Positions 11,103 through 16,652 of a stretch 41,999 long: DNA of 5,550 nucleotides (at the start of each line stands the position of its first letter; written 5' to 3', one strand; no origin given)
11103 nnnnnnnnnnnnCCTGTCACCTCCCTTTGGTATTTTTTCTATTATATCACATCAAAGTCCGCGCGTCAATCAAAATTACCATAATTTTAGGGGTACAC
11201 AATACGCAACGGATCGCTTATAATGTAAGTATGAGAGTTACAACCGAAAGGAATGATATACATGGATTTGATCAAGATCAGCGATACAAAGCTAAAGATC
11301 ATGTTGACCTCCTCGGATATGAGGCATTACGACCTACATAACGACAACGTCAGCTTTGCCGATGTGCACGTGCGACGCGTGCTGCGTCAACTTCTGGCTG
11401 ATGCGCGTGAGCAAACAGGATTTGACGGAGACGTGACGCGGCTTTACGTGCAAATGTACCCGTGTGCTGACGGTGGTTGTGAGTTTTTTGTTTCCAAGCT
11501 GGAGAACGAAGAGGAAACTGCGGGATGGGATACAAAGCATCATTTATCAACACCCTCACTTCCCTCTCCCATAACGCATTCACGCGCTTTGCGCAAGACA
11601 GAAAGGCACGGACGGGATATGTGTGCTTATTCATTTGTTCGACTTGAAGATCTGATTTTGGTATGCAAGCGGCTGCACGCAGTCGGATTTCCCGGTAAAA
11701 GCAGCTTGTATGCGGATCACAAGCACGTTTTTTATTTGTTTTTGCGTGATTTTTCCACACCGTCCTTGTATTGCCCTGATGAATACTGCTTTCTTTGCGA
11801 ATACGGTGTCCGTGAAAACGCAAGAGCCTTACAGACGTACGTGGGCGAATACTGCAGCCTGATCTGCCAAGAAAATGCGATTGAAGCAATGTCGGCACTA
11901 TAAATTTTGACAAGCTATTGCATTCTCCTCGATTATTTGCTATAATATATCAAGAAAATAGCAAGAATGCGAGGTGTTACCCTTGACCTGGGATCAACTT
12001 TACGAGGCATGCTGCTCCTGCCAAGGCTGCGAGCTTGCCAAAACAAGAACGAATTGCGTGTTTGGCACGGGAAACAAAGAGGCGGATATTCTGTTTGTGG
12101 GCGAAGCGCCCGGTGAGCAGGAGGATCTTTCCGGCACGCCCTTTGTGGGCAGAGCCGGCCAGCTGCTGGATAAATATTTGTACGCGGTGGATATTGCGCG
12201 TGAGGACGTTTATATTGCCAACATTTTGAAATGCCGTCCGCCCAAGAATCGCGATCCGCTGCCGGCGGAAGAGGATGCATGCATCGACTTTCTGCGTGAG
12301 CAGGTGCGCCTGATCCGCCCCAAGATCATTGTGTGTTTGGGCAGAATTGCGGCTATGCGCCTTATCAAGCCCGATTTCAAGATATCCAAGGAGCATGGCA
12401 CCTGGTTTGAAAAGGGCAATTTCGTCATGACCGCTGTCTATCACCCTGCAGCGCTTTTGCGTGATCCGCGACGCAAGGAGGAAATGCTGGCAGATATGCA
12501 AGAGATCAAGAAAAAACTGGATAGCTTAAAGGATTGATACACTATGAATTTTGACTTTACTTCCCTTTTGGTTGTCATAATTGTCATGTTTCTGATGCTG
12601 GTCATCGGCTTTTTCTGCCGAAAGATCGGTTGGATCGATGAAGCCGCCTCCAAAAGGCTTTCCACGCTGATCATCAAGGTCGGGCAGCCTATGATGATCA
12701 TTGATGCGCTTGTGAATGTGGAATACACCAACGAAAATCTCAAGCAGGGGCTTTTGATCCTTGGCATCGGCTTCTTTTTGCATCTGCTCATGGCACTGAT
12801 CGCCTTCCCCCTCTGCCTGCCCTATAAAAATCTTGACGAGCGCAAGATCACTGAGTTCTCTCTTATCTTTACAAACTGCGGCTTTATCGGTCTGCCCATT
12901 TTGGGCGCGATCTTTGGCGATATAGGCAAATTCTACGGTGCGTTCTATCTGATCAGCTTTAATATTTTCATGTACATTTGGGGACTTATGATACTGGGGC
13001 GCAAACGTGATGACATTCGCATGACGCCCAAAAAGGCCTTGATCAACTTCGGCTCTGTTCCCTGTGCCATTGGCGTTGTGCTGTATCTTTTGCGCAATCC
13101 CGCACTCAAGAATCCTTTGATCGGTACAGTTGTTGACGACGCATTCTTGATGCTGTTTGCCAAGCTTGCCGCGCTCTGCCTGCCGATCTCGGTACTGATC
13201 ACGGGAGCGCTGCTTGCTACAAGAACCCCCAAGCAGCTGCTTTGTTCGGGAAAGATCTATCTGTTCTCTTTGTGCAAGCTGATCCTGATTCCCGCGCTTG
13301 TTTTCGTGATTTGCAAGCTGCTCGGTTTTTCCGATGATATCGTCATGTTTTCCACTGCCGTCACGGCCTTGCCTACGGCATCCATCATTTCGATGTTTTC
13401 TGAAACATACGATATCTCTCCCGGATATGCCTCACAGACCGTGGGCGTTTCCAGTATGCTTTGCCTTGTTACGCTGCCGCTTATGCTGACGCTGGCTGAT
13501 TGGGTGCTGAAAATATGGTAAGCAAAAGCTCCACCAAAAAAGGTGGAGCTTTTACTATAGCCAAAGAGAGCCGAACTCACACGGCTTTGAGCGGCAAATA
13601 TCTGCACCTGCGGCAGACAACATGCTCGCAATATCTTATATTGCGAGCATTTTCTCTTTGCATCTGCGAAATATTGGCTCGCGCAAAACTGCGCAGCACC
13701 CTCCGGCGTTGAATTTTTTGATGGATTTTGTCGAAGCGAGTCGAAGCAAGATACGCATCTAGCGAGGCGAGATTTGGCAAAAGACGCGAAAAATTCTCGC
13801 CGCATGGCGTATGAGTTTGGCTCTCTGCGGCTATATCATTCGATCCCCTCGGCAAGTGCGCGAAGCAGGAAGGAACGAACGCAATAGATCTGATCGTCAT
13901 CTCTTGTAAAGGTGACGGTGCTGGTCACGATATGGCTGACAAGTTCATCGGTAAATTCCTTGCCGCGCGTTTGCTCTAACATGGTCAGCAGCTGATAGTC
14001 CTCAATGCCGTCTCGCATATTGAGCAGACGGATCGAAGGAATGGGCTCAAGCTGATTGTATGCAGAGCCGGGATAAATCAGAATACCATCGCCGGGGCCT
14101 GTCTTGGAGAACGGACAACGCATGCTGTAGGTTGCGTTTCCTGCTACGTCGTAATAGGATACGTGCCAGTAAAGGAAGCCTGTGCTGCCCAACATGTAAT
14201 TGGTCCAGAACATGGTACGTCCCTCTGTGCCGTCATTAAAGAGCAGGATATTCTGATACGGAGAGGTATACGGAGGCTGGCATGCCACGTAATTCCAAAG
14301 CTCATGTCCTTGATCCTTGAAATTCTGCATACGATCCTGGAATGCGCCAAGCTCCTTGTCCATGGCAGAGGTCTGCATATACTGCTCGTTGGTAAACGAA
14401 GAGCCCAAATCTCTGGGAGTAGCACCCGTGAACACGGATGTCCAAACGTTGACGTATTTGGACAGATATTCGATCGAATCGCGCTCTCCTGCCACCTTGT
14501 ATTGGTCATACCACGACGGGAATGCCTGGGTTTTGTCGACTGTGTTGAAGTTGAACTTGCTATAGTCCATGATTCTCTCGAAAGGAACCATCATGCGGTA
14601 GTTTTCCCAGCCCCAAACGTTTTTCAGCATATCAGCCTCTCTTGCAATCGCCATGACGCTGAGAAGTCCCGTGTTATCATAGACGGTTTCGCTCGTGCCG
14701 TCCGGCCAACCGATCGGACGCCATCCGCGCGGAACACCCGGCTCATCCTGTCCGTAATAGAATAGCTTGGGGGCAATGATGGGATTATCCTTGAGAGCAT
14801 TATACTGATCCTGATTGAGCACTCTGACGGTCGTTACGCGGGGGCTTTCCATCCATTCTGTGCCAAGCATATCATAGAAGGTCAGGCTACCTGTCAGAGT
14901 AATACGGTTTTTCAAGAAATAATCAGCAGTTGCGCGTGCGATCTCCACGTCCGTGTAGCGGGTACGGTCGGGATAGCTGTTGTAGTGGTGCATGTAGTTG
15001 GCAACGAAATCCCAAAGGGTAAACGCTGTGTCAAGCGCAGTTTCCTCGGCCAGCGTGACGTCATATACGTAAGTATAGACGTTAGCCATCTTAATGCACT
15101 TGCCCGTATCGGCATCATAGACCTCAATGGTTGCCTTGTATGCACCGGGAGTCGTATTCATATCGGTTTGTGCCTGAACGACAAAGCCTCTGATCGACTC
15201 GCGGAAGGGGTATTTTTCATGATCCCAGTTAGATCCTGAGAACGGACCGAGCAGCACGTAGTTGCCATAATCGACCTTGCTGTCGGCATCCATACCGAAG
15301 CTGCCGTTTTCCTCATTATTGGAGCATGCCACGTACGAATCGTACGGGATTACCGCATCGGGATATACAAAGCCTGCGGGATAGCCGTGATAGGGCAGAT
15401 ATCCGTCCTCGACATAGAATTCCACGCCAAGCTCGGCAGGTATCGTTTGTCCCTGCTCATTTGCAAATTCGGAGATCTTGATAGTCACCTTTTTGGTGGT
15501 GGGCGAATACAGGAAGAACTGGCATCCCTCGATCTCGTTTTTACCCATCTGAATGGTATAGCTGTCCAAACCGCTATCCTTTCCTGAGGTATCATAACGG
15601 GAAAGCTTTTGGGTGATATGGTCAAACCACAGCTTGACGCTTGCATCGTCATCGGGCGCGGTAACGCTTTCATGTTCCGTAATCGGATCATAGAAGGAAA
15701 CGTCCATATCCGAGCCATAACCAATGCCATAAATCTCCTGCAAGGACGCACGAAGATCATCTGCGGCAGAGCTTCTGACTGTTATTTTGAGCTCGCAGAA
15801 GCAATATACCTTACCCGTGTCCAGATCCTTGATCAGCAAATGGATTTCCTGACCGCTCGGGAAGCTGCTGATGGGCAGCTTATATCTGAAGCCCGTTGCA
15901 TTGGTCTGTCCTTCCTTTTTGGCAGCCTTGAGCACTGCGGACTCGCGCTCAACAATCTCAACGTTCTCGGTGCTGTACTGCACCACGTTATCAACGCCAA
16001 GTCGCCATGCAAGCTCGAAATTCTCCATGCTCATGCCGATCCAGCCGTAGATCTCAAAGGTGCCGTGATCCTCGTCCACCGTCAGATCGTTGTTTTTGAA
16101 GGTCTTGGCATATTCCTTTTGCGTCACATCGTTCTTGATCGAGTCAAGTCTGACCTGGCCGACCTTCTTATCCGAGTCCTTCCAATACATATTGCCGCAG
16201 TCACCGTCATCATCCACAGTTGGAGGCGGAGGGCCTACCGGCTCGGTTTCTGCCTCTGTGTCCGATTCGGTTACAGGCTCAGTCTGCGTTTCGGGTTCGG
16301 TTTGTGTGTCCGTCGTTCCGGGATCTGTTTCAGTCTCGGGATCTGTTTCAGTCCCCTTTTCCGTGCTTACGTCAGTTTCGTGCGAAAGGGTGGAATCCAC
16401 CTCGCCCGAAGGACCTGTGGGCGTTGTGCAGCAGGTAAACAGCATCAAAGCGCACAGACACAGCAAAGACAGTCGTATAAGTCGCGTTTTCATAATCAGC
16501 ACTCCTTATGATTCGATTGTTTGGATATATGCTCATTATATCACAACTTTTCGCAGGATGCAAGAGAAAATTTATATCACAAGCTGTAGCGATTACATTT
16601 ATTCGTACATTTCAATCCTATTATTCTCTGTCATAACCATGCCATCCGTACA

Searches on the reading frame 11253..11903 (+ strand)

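Call 9: search_protein_families(library=pfam, proteins=[window:11253-11903:+], max_evalue=0.001)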
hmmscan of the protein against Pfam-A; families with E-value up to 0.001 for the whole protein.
window:11253-11903:+ (216 aa): 1 family
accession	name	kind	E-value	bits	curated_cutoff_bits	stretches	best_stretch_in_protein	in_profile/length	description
PF05389.17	MecA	-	2.3e-22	80.2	22.5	1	4-212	1-220/221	Negative regulator of genetic competence (MecA)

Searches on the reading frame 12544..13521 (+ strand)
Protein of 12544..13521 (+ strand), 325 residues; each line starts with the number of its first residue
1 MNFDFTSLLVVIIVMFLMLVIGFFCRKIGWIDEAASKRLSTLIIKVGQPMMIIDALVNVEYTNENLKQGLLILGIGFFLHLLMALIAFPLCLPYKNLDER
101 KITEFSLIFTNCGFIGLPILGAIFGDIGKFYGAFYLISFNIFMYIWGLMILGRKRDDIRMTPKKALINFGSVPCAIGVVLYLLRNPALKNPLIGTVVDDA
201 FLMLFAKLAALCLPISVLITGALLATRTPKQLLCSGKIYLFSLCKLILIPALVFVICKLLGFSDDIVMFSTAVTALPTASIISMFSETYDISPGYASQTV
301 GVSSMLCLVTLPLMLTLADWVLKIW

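Call 9: search_protein_families(library=pfam, proteins=[window:12544-13521:+], max_evalue=0.001)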
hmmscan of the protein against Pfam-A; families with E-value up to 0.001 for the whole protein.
window:12544-13521:+ (325 aa): 1 family
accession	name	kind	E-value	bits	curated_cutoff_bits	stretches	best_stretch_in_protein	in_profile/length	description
PF03547.23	Mem_trans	-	1.9e-20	73.3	25.7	2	12-159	6-155/343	Membrane transport protein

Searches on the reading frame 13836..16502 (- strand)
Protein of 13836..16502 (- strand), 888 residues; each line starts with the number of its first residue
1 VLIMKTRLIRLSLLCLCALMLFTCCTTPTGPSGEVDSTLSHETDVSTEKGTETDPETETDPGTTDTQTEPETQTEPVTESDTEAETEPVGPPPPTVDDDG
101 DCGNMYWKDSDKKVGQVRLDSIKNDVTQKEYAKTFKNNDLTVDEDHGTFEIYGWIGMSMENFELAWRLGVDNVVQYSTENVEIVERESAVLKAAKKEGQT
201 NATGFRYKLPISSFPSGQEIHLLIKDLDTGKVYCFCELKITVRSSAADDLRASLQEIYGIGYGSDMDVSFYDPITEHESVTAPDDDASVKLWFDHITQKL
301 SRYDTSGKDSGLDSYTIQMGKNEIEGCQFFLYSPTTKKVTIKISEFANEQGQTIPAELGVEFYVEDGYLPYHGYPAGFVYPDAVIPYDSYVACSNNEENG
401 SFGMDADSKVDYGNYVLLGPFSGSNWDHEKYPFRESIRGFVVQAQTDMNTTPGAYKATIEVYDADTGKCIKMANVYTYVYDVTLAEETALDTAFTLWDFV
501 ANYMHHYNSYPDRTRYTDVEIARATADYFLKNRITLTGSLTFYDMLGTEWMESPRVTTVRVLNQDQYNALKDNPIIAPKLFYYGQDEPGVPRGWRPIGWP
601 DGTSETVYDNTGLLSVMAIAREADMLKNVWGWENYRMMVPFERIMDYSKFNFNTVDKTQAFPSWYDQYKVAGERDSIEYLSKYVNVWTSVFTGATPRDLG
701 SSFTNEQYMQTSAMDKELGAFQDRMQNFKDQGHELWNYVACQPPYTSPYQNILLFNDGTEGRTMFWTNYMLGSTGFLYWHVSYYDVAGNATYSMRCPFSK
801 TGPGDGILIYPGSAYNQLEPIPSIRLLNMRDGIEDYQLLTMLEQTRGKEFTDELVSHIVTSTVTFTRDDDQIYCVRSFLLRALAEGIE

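Call 9: search_protein_families(library=pfam, proteins=[window:13836-16502:-], max_evalue=0.001)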
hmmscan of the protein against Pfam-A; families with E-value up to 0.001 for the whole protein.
window:13836-16502:- (888 aa): 1 family
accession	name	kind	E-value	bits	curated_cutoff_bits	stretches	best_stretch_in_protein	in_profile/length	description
PF13320.12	GH123_cat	-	1.9e-14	54.2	23.1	1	678-842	167-324/324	Glycoside hydrolase 123, catalytic domain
